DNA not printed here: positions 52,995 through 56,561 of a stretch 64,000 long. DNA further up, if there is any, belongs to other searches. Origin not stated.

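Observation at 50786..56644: Complete type II-C CRISPR-Cas9 island inserted between a transporter gene and panC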

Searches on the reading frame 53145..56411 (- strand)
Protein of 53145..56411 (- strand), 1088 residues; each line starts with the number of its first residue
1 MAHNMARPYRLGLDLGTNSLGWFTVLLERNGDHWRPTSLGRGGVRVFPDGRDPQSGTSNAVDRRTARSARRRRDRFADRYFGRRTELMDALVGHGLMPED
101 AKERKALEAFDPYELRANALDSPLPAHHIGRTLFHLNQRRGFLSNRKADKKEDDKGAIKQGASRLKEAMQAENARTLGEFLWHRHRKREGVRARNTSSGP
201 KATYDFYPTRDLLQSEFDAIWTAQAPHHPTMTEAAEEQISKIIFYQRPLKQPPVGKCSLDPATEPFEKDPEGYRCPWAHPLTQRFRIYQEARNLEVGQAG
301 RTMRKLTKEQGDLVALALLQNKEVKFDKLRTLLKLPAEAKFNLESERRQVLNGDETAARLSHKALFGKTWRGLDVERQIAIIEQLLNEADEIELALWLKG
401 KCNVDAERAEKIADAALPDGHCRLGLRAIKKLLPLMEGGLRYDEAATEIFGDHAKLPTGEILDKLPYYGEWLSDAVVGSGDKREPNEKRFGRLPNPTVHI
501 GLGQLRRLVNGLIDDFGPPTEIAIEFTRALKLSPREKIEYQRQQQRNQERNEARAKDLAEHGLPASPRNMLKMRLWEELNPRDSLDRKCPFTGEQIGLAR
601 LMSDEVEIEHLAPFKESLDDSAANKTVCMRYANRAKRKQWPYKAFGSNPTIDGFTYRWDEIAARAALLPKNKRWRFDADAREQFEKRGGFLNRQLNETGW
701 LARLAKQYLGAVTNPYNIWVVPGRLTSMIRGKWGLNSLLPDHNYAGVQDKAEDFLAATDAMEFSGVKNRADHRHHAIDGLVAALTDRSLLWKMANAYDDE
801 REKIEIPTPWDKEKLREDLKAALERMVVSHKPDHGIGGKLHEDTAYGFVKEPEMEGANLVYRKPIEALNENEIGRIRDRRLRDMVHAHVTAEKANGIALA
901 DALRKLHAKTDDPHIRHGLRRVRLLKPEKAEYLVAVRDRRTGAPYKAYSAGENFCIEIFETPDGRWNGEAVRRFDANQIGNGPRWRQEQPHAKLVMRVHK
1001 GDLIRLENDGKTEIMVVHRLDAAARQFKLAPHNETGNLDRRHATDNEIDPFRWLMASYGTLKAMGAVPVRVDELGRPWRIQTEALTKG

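Call 7: search_protein_families(library=ncbifam, proteins=[window:53145-56411:-])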
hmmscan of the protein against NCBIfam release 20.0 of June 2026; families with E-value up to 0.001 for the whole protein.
window:53145-56411:- (1088 aa): 2 families
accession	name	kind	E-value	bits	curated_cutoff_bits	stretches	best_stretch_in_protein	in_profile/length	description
TIGR01865.2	cas_Csn1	equivalog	1.3e-165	553.4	100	1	9-1075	1-1069/1070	type II CRISPR RNA-guided endonuclease Cas9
NF049971.1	CRISPR_Cas9d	exception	5.5e-36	124.6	375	1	488-1013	456-946/986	type II CRISPR RNA-guided endonuclease Cas9d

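Call 8: search_protein_families(library=pfam, proteins=[window:53145-56411:-])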
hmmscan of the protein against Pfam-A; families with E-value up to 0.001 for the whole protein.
window:53145-56411:- (1088 aa): 3 families
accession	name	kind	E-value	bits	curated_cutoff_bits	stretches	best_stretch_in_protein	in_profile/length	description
PF18541.7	RuvC_III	-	2.1e-21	77.2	26.2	1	689-830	5-172/179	RuvC endonuclease subdomain 3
PF13395.12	HNH_4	-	1.8e-16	60.3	22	1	589-642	1-54/54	HNH endonuclease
PF18470.6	Cas9_a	-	0.00011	22.4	26.9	1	255-385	8-140/221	Cas9 alpha-helical lobe domain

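Call 10: search_protein_families(library=padloc, proteins=[window:53145-56411:-])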
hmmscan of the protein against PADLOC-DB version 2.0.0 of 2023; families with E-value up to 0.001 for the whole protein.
window:53145-56411:- (1088 aa): 5 families
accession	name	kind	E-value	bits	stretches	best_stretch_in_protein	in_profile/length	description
PDLC01256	Cas9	-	5e-76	255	1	9-801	2-691/711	"CAS-II-A,CAS-II-B,CAS-II-C; effector__SPE"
PDLC01460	Cas9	-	9.4e-69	230.6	1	10-737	4-640/901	"CAS-II-A,CAS-II-B,CAS-II-C; effector__SPE"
PDLC00973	Cas9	-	6.1e-65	218.2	1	8-797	1-793/830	CRISPR subtype II RNA-guided endonuclease Cas9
PDLC00975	Cas9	-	1.2e-48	164.2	1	6-709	2-714/1120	Cas9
PDLC01580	Cas9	-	3.6e-21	73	2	518-735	759-964/1329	"CAS-II-A,CAS-II-B,CAS-II-C; effector__SPE"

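Call 12: search_solved_structures(query=window:53145-56411:-, max_evalue=0.00001)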
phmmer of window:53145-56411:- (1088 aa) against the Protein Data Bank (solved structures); distinct sequences matched with E-value up to 0.00001: 40.
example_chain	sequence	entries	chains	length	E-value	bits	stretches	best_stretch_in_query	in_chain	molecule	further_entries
8ja0_A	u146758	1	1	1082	5.5e-52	180.1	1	9-743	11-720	CRISPR-associated endonuclease Cas9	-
6kc8_A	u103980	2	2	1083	5.5e-52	180.1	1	9-743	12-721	CRISPR-associated endonuclease Cas9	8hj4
6jdq_A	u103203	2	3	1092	5.7e-52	180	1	9-743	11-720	CRISPR-associated endonuclease Cas9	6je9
6jdv_A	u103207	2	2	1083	1.4e-50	175.4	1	9-743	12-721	CRISPR-associated endonuclease Cas9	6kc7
9ar4_A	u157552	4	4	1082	2.4e-50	174.6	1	8-856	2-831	CRISPR-associated endonuclease Cas9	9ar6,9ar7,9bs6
6je4_A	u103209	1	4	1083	1.7e-49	171.8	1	9-743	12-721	CRISPR-associated endonuclease Cas9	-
6je3_A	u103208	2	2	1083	1.9e-48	168.4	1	9-743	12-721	CRISPR-associated endonuclease Cas9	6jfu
8hnt_A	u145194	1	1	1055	3.3e-47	164.2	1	7-743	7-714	CRISPR-associated endonuclease Cas9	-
8hnw_A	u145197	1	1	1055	8.3e-46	159.6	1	7-743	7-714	CRISPR-associated endonuclease Cas9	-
8jtj_A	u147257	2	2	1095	4e-45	157.4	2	493-740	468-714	CRISPR-associated endonuclease Cas9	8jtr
8hnv_A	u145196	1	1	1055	1e-44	156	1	7-743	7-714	CRISPR-associated endonuclease Cas9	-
8uza_A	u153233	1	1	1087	4.9e-44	153.7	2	493-740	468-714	CRISPR-associated endonuclease Cas9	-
8uzb_A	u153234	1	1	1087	1.7e-43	151.9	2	493-737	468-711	CRISPR-associated endonuclease Cas9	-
21dz_A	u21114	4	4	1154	1.1e-42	149.2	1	8-742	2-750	CRISPR-associated endonuclease Cas9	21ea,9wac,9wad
8x5v_A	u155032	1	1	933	6.1e-26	93.8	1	9-446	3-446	BlCas9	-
8iyq_A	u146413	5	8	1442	4e-18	67.9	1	587-795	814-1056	deadCbCas9 | CbCas9 effector-1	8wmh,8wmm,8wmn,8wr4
9vj8_S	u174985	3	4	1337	4.2e-06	28.1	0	495-758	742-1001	CRISPR-associated endonuclease Cas9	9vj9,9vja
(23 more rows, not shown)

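Call 19: find_homologous_proteins(query=window:53145-56411:-, max_evalue=1e-20)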
Query window:53145-56411:- (1088 aa): 7181 proteins with E <= 1e-20 among 8000 candidates; the best 120 are listed.
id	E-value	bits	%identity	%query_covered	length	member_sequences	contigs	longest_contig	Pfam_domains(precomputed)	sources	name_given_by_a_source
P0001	0.0e+0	2521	100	100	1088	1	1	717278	PF13395.13,PF18541.8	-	-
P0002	0.0e+0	2254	89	99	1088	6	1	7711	PF13395.13,PF18541.8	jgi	-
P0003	0.0e+0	2233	89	99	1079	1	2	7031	PF13395.13,PF18541.8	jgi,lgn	jgi:CRISPR-associated endonuclease Csn1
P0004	0.0e+0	2209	87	99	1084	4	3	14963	PF13395.13,PF18470.7,PF18541.8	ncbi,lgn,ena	ncbi:MAG: type II CRISPR RNA-guided endonuclease Cas9 [Xanthobacteraceae bacterium]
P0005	0.0e+0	2073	82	99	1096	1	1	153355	PF13395.13,PF18541.8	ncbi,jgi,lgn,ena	jgi:CRISPR-associated endonuclease Csn1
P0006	0.0e+0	2054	88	92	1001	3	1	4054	PF13395.13,PF18541.8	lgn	-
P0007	0.0e+0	2046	88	92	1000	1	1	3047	PF13395.13,PF18541.8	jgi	jgi:CRISPR-associated endonuclease Csn1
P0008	0.0e+0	2011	80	99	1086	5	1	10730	PF13395.13,PF18470.7,PF18541.8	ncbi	-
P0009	0.0e+0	2010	80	99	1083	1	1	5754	PF13395.13,PF18541.8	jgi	-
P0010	0.0e+0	1987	82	95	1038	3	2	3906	PF13395.13,PF18470.7,PF18541.8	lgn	-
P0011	0.0e+0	1980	78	99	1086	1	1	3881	PF13395.13,PF18470.7,PF18541.8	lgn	-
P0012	0.0e+0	1978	79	99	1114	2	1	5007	PF13395.13,PF18541.8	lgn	-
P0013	0.0e+0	1966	78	99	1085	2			PF13395.13,PF18470.7,PF18541.8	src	-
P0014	0.0e+0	1951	79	99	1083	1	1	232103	PF13395.13,PF18470.7,PF18541.8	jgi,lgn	jgi:CRISPR-associated endonuclease Csn1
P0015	0.0e+0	1939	78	99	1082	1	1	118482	PF13395.13,PF18541.8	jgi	jgi:CRISPR-associated endonuclease Csn1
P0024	0.0e+0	1831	72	99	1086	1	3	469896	PF13395.13,PF18470.7,PF18541.8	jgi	jgi:CRISPR-associated endonuclease Csn1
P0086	0.0e+0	1566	62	99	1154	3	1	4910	PF13395.13,PF18470.7,PF18541.8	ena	-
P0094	0.0e+0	1517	64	99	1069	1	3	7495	PF13395.13,PF18470.7,PF18541.8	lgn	-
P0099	0.0e+0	1474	64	99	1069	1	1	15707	PF13395.13,PF18470.7,PF18541.8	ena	-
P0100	0.0e+0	1471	63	99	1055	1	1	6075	PF13395.13,PF18470.7,PF18541.8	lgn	-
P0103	0.0e+0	1458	62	100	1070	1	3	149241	PF13395.13,PF18470.7,PF18541.8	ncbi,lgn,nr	ncbi:MAG: type II CRISPR RNA-guided endonuclease Cas9 [Pseudorhodoplanes sp.]|nr:type II CRISPR RNA-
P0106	0.0e+0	1455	62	100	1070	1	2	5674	PF13395.13,PF18470.7,PF18541.8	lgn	-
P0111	0.0e+0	1445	61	100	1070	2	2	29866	PF13395.13,PF18470.7,PF18541.8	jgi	jgi:CRISPR-associated endonuclease Csn1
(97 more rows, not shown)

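Call 25: find_encoding_contigs(protein=P0005, flank=8000, max_places=3)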
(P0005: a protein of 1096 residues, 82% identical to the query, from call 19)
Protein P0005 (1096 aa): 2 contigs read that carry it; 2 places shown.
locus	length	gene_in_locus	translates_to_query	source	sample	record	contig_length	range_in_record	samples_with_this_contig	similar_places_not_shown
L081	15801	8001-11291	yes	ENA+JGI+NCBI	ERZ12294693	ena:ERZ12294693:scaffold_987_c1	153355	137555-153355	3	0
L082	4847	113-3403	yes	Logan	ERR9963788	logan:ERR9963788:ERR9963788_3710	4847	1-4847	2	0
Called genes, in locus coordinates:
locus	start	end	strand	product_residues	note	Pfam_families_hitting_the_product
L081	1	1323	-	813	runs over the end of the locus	PF02861:Clp_N, PF23569:NBD_SMAX1 (weak), PF00004:AAA, PF17871:AAA_lid_9, PF00004:AAA, PF07724:AAA_2, PF07728:AAA_5, PF10431:ClpB_D2-small, +7 more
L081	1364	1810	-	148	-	PF02617:ClpS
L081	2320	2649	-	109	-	PF09361:Phasin_2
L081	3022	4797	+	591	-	PF00768:Peptidase_S11, PF13354:Beta-lactamase2, PF05036:SPOR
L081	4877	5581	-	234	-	PF03656:Pam16 (weak), PF00226:DnaJ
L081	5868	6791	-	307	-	PF01656:CbiA, PF09140:MipZ, PF10609:ParA (weak), PF13614:AAA_31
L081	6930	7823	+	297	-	PF02569:Pantoate_ligase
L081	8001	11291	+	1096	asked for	PF13395:HNH_4, PF18541:RuvC_III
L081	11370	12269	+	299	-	PF01867:Cas_Cas1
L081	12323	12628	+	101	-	PF09827:CRISPR_Cas2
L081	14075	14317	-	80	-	-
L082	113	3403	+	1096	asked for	PF13395:HNH_4, PF18541:RuvC_III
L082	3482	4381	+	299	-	PF01867:Cas_Cas1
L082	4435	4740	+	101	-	PF09827:CRISPR_Cas2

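Call 26: find_encoding_contigs(protein=P0004, flank=8000, max_places=3)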
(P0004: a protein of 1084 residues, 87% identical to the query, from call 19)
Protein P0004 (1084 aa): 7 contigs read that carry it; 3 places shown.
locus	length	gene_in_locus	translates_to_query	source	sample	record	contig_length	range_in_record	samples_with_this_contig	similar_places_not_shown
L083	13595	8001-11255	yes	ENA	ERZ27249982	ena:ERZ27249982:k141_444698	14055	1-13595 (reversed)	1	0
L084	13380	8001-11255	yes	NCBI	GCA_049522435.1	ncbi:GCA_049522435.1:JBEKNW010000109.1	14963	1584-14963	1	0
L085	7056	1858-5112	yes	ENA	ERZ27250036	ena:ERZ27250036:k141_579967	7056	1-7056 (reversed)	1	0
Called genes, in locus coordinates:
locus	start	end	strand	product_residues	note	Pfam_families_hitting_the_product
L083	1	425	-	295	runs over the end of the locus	?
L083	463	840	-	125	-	PF02617:ClpS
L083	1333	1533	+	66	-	-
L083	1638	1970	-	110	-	PF09361:Phasin_2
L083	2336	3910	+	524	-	PF00768:Peptidase_S11, PF13354:Beta-lactamase2, PF05036:SPOR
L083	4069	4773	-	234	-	PF00226:DnaJ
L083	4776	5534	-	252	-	-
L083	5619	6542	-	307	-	PF01656:CbiA, PF06564:CBP_BcsQ (faint), PF09140:MipZ, PF10609:ParA (weak), PF13614:AAA_31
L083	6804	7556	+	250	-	PF02569:Pantoate_ligase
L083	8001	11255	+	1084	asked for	PF18470:Cas9_a (faint), PF13395:HNH_4, PF18541:RuvC_III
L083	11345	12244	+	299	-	PF01867:Cas_Cas1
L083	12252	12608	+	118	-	PF09827:CRISPR_Cas2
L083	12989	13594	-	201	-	?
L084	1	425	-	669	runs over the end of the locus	PF02861:Clp_N, PF23569:NBD_SMAX1 (weak), PF00004:AAA, PF17871:AAA_lid_9, PF00004:AAA, PF07724:AAA_2, PF07728:AAA_5, PF13401:AAA_22 (weak), +8 more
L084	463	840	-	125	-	PF02617:ClpS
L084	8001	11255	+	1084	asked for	PF18470:Cas9_a (faint), PF13395:HNH_4, PF18541:RuvC_III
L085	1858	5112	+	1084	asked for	PF18470:Cas9_a (faint), PF13395:HNH_4, PF18541:RuvC_III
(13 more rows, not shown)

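Call 28: find_encoding_contigs(protein=P0014, flank=9000, max_places=2)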
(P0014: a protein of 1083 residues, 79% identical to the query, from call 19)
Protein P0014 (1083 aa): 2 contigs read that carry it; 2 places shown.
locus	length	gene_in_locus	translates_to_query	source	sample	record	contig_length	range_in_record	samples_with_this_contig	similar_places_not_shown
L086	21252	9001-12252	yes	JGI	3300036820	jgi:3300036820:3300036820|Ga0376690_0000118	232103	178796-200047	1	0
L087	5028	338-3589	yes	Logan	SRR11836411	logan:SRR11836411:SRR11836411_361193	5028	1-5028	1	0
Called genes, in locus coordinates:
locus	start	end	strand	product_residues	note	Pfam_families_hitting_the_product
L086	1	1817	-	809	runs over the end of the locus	PF02861:Clp_N, PF23569:NBD_SMAX1 (weak), PF00004:AAA, PF17871:AAA_lid_9, PF00004:AAA, PF07724:AAA_2, PF07728:AAA_5, PF10431:ClpB_D2-small, +7 more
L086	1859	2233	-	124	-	PF02617:ClpS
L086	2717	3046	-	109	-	PF09361:Phasin_2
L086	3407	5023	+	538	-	PF00768:Peptidase_S11, PF13354:Beta-lactamase2, PF05036:SPOR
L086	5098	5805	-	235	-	PF00226:DnaJ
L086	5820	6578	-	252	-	-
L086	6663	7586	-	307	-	PF01656:CbiA, PF09140:MipZ, PF10609:ParA (weak), PF13614:AAA_31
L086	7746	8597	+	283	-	PF02569:Pantoate_ligase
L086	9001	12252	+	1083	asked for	PF18470:Cas9_a (faint), PF13395:HNH_4, PF18541:RuvC_III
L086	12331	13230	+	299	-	PF01867:Cas_Cas1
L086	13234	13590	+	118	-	PF09827:CRISPR_Cas2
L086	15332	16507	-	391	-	PF13433:Peripla_BP_5, PF13458:Peripla_BP_6, PF01094:ANF_receptor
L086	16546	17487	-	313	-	PF04444:Dioxygenase_N, PF00775:Dioxygenase_C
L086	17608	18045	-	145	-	PF07370:DUF1489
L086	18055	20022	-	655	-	PF00289:Biotin_carb_N, PF02222:ATP-grasp (weak), PF02786:CPSase_L_D2, PF07478:Dala_Dala_lig_C (weak), PF02785:Biotin_carb_C, PF00364:Biotin_lipoyl, PF25917:BSH_RND (weak), PF25919:BSH_CusB (weak), +1 more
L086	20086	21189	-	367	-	-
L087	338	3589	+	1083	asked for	PF18470:Cas9_a (faint), PF13395:HNH_4, PF18541:RuvC_III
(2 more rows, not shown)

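Call 29: find_encoding_contigs(protein=P0015, flank=9000, max_places=2)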
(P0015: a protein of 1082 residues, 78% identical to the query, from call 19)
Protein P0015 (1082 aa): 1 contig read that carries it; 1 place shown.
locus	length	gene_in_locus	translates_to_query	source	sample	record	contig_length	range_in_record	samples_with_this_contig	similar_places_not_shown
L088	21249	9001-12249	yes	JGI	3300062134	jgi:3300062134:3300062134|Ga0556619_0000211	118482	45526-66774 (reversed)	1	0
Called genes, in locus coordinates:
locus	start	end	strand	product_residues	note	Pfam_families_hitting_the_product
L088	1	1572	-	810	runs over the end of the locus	PF02861:Clp_N, PF23569:NBD_SMAX1 (weak), PF00004:AAA, PF17871:AAA_lid_9, PF00004:AAA, PF07724:AAA_2, PF07728:AAA_5, PF10431:ClpB_D2-small, +7 more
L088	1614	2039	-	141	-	PF02617:ClpS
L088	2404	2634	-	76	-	PF09361:Phasin_2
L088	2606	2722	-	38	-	-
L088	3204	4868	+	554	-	PF00768:Peptidase_S11, PF13354:Beta-lactamase2, PF05036:SPOR (weak)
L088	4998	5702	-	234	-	PF00226:DnaJ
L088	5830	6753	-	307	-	PF01656:CbiA, PF09140:MipZ, PF10609:ParA (weak), PF13614:AAA_31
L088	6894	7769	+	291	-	PF02569:Pantoate_ligase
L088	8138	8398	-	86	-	-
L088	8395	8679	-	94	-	-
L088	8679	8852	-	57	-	-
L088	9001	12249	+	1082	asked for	PF13395:HNH_4, PF18541:RuvC_III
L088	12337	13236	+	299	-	PF01867:Cas_Cas1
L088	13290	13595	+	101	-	PF09827:CRISPR_Cas2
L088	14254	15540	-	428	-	PF13433:Peripla_BP_5, PF13458:Peripla_BP_6, PF01094:ANF_receptor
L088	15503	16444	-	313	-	PF04444:Dioxygenase_N, PF00775:Dioxygenase_C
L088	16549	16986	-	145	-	PF07370:DUF1489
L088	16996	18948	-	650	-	PF00289:Biotin_carb_N, PF02786:CPSase_L_D2, PF07478:Dala_Dala_lig_C (weak), PF25917:BSH_RND (faint), PF02785:Biotin_carb_C, PF25919:BSH_CusB (faint), PF00364:Biotin_lipoyl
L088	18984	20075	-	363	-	-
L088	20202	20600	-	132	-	-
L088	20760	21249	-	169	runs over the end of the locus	PF04364:DNA_pol3_chi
